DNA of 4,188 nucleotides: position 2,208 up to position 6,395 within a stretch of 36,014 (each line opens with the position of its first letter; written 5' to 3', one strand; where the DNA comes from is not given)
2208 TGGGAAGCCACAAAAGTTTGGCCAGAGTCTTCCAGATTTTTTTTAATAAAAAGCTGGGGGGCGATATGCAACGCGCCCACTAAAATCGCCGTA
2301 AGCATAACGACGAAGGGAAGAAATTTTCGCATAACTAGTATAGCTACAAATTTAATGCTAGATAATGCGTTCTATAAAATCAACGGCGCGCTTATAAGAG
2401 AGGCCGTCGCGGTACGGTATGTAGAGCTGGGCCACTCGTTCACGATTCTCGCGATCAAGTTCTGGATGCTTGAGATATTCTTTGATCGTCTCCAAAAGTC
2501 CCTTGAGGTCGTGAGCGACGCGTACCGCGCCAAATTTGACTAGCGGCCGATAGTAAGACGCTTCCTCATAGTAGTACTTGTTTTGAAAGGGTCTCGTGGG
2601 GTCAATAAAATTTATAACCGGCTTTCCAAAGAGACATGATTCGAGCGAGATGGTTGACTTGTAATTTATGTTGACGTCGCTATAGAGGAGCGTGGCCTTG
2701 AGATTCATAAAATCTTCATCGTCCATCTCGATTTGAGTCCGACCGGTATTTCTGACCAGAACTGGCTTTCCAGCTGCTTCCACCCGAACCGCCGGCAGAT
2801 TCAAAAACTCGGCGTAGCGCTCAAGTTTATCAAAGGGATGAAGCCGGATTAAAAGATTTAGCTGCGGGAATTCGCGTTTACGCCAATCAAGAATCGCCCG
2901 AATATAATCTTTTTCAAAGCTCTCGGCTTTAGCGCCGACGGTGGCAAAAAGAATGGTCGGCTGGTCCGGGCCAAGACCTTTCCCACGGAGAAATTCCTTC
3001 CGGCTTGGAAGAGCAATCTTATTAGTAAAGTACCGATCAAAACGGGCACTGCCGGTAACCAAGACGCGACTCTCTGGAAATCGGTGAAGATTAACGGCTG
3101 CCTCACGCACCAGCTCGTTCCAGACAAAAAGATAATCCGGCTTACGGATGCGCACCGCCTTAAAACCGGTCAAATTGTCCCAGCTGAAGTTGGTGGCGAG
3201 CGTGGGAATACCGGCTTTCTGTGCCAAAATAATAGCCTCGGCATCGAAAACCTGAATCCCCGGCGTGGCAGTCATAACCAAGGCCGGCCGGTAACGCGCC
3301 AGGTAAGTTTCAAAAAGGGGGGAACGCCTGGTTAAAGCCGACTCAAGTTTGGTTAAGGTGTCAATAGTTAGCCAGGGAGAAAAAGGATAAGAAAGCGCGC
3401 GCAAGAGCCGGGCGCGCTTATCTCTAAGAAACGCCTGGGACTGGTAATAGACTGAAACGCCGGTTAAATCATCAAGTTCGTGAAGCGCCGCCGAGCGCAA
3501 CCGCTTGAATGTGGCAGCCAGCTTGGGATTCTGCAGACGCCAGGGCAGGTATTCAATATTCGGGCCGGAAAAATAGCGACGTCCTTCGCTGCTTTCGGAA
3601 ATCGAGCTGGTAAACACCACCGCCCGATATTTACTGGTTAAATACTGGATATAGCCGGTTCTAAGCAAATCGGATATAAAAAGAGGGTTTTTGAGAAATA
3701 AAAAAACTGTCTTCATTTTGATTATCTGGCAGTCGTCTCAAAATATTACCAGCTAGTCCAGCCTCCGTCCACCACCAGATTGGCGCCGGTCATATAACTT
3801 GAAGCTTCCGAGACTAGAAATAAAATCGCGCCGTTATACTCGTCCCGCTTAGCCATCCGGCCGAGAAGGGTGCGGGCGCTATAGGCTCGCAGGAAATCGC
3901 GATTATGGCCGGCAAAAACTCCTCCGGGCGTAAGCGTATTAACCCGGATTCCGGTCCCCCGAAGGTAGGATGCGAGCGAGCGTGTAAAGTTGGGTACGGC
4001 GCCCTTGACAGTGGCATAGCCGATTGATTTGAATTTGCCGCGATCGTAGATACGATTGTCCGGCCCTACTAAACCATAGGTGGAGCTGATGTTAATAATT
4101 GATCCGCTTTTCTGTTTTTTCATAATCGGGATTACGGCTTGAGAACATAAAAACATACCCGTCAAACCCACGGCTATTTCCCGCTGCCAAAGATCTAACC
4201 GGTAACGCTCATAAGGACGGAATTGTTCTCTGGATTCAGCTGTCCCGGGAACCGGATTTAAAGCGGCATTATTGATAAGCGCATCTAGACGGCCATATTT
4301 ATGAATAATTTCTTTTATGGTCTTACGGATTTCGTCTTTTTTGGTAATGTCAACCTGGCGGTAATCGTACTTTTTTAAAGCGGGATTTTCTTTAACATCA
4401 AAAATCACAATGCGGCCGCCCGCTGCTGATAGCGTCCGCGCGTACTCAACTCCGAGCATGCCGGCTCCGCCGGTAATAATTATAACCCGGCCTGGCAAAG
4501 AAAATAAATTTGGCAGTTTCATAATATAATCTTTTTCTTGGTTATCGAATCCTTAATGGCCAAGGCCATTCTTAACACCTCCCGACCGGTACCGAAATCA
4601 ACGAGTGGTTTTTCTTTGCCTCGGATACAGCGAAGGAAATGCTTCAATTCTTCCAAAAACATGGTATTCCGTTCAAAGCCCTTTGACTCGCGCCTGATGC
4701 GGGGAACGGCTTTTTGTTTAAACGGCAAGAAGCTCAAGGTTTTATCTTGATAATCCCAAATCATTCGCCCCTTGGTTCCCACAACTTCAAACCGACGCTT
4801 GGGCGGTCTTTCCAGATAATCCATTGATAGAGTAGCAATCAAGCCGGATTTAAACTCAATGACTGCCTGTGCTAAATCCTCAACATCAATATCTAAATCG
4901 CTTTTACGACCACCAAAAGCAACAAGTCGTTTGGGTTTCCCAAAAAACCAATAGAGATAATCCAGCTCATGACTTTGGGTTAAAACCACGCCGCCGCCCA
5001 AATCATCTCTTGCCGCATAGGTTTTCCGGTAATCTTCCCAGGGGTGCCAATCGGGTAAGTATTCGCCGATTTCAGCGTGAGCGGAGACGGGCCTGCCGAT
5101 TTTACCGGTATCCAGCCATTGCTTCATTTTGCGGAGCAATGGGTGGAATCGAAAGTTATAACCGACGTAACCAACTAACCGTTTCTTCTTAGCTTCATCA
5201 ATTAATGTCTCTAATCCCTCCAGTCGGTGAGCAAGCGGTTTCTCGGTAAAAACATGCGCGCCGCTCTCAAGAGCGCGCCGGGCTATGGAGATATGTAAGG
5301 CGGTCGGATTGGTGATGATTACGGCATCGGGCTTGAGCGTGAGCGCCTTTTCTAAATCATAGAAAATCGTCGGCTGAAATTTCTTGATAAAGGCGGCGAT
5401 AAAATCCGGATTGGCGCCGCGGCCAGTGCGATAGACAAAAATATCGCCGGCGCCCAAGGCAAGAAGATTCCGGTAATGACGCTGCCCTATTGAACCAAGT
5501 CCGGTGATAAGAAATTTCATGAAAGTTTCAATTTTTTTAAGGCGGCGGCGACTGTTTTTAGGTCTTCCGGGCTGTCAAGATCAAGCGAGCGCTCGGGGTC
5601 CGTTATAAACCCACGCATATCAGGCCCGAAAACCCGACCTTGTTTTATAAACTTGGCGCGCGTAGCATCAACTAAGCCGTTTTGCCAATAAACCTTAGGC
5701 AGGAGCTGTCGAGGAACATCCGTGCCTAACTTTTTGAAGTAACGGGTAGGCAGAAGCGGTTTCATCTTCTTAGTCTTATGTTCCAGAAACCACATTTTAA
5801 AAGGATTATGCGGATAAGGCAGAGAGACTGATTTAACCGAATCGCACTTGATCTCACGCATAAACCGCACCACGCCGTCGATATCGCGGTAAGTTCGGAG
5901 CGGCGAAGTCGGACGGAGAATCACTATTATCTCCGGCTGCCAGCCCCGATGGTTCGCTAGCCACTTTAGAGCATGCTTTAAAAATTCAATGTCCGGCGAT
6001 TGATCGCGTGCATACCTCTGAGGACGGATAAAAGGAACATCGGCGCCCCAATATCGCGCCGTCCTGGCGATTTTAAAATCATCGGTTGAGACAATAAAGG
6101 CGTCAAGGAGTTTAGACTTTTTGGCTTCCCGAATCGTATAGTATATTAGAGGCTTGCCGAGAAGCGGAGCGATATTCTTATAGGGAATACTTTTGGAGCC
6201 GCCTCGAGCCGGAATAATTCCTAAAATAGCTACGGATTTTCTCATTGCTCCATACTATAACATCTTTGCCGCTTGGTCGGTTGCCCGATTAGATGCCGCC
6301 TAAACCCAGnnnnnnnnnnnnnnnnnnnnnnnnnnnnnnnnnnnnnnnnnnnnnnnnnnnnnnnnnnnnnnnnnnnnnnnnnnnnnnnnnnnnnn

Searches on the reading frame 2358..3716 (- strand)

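Call 8: search_protein_families(library=pfam, proteins=[window:2358-3716:-])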
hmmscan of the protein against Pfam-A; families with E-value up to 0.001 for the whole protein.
window:2358-3716:- (452 aa): 1 family
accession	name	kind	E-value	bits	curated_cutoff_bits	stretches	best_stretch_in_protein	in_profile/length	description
PF04464.20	Glyphos_transf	-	1.1e-08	34.9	22.1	1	189-449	131-366/367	CDP-Glycerol:Poly(glycerophosphate) glycerophosphotransferase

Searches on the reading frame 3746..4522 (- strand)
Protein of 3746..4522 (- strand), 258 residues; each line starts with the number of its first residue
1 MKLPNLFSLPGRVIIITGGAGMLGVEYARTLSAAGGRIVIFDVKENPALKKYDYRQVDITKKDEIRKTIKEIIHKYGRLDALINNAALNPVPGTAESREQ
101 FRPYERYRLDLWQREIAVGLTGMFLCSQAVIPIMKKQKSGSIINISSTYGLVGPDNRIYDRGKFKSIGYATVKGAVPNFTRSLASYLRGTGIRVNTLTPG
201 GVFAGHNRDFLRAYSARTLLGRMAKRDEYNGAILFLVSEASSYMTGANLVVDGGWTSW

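Call 8: search_protein_families(library=pfam, proteins=[window:3746-4522:-])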
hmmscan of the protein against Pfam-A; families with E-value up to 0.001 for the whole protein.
window:3746-4522:- (258 aa): 4 families
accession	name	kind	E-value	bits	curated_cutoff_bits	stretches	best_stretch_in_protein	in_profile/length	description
PF13561.12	adh_short_C2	-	6e-41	141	27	1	23-256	8-236/236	Enoyl-(Acyl carrier protein) reductase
PF00106.31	adh_short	-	6.9e-39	133.8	26.6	1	12-207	1-187/195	short chain dehydrogenase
PF01370.27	Epimerase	-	4.1e-07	30.1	20.9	1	14-100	1-86/240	NAD dependent epimerase/dehydratase family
PF08659.16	KR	-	0.00088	19.7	22.6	0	14-87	3-90/180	KR domain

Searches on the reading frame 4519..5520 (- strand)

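Call 8: search_protein_families(library=pfam, proteins=[window:4519-5520:-])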
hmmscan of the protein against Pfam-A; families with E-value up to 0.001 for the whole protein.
window:4519-5520:- (333 aa): 3 families
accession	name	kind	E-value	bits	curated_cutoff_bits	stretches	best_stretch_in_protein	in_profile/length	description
PF22725.1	GFO_IDH_MocA_C3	-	1.7e-23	83.4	27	1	130-253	2-123/124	GFO/IDH/MocA C-terminal domain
PF02894.22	GFO_IDH_MocA_C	-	7.6e-19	68.8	22.9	1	133-330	1-214/218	Oxidoreductase family, C-terminal alpha/beta domain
PF01408.29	GFO_IDH_MocA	-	2.6e-15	57.6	24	1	2-121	2-120/120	Oxidoreductase family, NAD-binding Rossmann fold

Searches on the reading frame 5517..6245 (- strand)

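Call 8: search_protein_families(library=pfam, proteins=[window:5517-6245:-])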
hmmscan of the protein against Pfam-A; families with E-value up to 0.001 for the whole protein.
window:5517-6245:- (242 aa): 1 family
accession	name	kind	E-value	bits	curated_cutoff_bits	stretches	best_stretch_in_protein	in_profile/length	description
PF02348.25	CTP_transf_3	-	7.3e-17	62.3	22.6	1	9-132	2-117/217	Cytidylyltransferase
